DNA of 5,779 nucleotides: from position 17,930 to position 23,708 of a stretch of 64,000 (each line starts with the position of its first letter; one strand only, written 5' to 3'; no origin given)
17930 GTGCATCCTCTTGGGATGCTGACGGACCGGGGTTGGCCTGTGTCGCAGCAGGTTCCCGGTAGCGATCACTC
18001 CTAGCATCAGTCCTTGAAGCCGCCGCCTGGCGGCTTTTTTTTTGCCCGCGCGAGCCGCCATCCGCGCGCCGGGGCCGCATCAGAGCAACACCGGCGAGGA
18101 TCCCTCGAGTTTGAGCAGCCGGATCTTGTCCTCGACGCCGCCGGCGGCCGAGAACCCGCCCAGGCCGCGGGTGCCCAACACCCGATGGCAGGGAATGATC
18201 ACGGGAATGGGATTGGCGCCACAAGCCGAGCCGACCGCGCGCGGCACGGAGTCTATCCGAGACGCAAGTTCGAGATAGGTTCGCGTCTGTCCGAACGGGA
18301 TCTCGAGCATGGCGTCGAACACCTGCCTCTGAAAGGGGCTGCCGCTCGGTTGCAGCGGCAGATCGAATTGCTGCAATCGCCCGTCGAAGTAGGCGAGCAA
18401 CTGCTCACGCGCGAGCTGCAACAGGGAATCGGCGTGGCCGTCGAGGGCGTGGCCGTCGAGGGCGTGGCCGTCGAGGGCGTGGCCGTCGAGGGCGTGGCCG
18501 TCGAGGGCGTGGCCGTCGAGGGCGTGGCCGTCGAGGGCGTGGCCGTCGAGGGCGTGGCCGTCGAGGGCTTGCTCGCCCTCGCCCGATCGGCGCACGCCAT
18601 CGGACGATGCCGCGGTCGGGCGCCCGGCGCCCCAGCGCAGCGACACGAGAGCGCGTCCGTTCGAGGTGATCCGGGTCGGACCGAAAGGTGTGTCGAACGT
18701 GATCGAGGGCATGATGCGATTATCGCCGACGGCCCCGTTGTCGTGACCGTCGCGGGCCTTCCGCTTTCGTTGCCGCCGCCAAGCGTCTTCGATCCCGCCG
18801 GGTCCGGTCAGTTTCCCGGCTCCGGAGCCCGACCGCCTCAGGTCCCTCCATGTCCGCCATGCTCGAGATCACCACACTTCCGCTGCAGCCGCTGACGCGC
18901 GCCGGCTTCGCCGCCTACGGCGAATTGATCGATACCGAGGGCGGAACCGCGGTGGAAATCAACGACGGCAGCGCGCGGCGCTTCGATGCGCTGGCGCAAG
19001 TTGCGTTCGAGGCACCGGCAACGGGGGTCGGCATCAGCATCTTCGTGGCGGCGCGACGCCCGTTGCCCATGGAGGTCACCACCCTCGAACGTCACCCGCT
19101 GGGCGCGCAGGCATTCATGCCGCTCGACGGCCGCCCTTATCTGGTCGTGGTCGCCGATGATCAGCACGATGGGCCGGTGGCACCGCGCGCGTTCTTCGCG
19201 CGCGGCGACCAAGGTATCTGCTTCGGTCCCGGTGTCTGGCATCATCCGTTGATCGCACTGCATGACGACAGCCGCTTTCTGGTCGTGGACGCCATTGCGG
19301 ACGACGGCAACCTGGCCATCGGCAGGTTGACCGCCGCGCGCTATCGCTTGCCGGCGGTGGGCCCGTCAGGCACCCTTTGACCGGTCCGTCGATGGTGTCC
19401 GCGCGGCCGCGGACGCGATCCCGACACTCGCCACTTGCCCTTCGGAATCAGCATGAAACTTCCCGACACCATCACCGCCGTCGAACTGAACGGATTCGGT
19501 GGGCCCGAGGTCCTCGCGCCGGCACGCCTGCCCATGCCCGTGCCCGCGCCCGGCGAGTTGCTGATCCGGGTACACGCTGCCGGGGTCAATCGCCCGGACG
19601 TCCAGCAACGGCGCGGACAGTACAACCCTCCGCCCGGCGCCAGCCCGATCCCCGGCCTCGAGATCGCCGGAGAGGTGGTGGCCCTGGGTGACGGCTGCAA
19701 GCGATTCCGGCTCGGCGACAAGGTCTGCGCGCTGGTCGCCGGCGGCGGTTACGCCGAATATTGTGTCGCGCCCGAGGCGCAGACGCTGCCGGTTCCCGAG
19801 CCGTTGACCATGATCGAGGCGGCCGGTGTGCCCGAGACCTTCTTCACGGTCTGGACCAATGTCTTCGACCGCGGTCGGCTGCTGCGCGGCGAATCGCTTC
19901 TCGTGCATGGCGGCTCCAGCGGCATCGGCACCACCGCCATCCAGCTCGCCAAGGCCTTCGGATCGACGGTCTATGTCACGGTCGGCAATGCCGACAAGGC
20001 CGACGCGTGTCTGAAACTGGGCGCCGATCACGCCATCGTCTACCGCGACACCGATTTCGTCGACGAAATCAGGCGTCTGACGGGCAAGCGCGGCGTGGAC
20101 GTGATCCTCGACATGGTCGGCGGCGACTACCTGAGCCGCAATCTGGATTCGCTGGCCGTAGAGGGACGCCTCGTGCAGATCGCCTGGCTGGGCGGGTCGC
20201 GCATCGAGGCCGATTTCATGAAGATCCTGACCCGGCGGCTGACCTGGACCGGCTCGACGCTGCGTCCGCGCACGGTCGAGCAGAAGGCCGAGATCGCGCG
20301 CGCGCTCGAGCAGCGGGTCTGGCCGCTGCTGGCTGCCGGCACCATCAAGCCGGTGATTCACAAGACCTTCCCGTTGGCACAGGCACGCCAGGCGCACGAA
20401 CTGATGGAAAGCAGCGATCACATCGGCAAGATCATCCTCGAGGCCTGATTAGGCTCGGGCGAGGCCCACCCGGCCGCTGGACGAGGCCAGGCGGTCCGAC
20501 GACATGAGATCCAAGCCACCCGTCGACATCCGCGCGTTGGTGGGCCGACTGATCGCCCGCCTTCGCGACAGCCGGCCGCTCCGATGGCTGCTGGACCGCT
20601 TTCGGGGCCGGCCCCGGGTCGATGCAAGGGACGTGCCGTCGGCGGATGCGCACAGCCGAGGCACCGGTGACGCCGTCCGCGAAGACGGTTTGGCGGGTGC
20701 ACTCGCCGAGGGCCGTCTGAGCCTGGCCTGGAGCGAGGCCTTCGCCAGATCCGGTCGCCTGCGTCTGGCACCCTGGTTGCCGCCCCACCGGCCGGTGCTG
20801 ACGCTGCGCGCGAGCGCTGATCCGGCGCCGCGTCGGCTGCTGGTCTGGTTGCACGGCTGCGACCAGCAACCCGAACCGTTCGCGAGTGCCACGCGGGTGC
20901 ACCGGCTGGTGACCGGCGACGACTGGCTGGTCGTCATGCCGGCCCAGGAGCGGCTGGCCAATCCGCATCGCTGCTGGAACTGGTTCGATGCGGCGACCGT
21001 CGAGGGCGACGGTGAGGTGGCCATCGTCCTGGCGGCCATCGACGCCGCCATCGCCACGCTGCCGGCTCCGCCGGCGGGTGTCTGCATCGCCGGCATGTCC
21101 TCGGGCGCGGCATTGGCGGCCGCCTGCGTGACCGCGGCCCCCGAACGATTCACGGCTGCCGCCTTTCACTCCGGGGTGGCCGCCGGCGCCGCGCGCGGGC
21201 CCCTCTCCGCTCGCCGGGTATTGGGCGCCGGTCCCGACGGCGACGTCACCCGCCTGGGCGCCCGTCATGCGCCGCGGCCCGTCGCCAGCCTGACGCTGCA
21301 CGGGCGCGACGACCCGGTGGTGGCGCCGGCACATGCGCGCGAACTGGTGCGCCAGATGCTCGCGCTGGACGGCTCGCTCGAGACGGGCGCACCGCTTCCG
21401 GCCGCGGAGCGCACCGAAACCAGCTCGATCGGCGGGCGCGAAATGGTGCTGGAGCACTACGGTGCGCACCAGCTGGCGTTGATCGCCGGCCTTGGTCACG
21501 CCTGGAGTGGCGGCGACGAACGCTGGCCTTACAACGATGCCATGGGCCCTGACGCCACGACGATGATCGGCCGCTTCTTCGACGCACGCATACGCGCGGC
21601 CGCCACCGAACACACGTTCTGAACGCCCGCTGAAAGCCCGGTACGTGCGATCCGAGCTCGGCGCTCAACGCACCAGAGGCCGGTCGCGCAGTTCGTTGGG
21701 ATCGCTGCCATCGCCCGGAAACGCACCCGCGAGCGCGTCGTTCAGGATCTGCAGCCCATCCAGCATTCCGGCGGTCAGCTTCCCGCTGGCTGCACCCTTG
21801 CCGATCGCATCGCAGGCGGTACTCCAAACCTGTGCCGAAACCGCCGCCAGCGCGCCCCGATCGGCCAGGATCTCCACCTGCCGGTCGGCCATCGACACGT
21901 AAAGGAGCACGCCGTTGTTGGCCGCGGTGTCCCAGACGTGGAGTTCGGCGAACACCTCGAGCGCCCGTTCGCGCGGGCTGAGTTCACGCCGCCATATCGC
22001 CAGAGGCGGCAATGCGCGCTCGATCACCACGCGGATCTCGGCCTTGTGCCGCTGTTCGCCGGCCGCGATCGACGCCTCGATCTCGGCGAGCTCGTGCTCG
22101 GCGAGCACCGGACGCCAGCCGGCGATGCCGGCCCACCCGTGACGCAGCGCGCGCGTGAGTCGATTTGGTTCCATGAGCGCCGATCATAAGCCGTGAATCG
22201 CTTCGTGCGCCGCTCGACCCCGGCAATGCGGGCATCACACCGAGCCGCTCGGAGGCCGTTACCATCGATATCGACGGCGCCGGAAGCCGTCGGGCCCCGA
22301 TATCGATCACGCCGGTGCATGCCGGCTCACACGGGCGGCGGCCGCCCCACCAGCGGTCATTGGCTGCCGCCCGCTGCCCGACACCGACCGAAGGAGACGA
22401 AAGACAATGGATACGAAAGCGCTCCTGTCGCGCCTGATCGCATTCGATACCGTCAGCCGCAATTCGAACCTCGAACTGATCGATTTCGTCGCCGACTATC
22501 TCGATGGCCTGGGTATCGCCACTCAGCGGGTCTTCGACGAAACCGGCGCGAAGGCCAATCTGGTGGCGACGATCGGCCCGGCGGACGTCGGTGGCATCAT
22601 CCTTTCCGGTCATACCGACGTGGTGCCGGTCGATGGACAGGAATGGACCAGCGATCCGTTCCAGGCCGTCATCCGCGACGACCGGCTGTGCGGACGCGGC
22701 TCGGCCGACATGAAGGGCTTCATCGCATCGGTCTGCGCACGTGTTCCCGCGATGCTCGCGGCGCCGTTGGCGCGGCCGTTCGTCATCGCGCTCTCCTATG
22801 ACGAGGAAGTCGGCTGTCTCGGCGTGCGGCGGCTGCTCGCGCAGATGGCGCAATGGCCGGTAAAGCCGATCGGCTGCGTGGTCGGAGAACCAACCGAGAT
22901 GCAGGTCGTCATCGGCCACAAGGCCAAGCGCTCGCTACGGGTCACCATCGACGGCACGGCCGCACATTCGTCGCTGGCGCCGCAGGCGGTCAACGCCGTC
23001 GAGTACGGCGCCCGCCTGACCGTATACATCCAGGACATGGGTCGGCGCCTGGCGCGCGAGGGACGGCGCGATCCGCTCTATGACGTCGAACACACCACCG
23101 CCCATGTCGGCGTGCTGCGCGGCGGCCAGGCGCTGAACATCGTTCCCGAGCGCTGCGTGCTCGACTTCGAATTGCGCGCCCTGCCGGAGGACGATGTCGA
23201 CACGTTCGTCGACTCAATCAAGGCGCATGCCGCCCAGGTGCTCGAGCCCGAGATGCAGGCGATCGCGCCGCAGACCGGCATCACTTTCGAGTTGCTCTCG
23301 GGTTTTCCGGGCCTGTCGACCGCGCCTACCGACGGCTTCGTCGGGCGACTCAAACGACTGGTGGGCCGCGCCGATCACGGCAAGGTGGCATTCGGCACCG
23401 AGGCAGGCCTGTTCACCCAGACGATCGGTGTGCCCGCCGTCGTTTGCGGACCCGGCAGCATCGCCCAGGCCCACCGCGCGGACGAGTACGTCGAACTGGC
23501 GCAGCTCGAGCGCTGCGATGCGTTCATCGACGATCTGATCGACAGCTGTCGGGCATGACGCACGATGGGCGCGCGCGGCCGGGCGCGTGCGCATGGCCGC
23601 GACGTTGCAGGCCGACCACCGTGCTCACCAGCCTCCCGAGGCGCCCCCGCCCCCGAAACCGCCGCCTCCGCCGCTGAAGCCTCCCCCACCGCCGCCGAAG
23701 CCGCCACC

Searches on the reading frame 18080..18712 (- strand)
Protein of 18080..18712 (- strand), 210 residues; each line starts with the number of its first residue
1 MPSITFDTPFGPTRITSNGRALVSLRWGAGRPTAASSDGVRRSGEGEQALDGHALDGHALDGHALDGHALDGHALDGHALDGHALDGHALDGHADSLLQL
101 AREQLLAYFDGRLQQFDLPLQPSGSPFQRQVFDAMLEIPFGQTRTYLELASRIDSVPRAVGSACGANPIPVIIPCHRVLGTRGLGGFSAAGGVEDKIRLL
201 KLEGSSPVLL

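Call 59: search_protein_families(library=pfam, proteins=[window:18080-18712:-], max_evalue=0.001)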
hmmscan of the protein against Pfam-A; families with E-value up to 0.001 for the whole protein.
window:18080-18712:- (210 aa): 2 families
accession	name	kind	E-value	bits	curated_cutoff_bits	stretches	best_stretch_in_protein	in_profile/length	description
PF01035.26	DNA_binding_1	-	4.9e-26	90.8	27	1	126-204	1-80/81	6-O-methylguanine DNA methyltransferase, DNA binding domain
PF02870.21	Methyltransf_1N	-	1.1e-05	26.4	21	0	93-121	42-70/71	6-O-methylguanine DNA methyltransferase, ribonuclease-like domain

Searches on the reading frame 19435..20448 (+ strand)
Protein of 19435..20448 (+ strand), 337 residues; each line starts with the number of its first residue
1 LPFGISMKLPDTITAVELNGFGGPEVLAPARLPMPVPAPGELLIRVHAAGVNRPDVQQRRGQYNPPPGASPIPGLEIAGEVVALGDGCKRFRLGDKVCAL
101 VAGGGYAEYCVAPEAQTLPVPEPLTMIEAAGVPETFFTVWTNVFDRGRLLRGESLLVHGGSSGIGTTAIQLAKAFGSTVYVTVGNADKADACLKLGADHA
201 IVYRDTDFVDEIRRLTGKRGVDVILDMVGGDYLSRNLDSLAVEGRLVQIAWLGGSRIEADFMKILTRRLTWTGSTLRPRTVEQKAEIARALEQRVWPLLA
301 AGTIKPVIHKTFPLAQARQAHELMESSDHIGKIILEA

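Call 59: search_protein_families(library=pfam, proteins=[window:19435-20448:+], max_evalue=0.001)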
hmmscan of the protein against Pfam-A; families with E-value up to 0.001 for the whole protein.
window:19435-20448:+ (337 aa): 3 families
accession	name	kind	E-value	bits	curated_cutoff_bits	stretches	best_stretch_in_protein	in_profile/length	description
PF00107.32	ADH_zinc_N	-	1.2e-29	103.3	31.8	1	163-278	1-116/129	Zinc-binding dehydrogenase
PF13602.12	ADH_zinc_N_2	-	1.2e-28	101.2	27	1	195-335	1-134/134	Zinc-binding dehydrogenase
PF08240.17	ADH_N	-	2.1e-19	70.1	23.5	1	39-122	2-104/104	Alcohol dehydrogenase GroES-like domain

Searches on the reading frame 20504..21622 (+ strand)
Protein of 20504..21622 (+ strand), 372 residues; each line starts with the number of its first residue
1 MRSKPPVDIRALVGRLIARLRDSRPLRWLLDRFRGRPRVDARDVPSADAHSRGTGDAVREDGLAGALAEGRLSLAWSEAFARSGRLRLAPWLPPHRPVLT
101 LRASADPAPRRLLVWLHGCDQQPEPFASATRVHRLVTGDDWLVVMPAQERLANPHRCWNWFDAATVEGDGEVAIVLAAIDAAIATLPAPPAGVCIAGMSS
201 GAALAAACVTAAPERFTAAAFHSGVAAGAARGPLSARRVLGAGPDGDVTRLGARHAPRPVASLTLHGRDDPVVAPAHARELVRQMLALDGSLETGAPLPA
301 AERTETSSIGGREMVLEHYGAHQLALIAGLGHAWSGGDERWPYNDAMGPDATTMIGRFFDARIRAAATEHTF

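Call 59: search_protein_families(library=pfam, proteins=[window:20504-21622:+], max_evalue=0.001)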
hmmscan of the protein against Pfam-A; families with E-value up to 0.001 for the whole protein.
window:20504-21622:+ (372 aa): 3 families
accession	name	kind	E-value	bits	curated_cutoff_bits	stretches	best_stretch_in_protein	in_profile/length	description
PF10503.15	Esterase_PHB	-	8e-29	100.9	23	1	111-301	17-211/219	Esterase PHB depolymerase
PF00326.27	Peptidase_S9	-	2.8e-06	27.4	22.6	1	166-284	39-169/213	Prolyl oligopeptidase family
PF02230.22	Abhydrolase_2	-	0.00083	19.7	23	0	107-227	11-141/217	Phospholipase/Carboxylesterase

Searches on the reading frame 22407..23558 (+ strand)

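Call 59: search_protein_families(library=pfam, proteins=[window:22407-23558:+], max_evalue=0.001)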
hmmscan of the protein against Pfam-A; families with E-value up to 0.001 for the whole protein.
window:22407-23558:+ (383 aa): 2 families
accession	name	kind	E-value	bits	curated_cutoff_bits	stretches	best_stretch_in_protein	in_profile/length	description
PF01546.33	Peptidase_M20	-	1.7e-29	103.7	24.6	1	65-378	1-204/206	Peptidase family M20/M25/M40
PF07687.19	M20_dimer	-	1.5e-19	70.4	21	1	169-280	1-104/107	Peptidase dimerisation domain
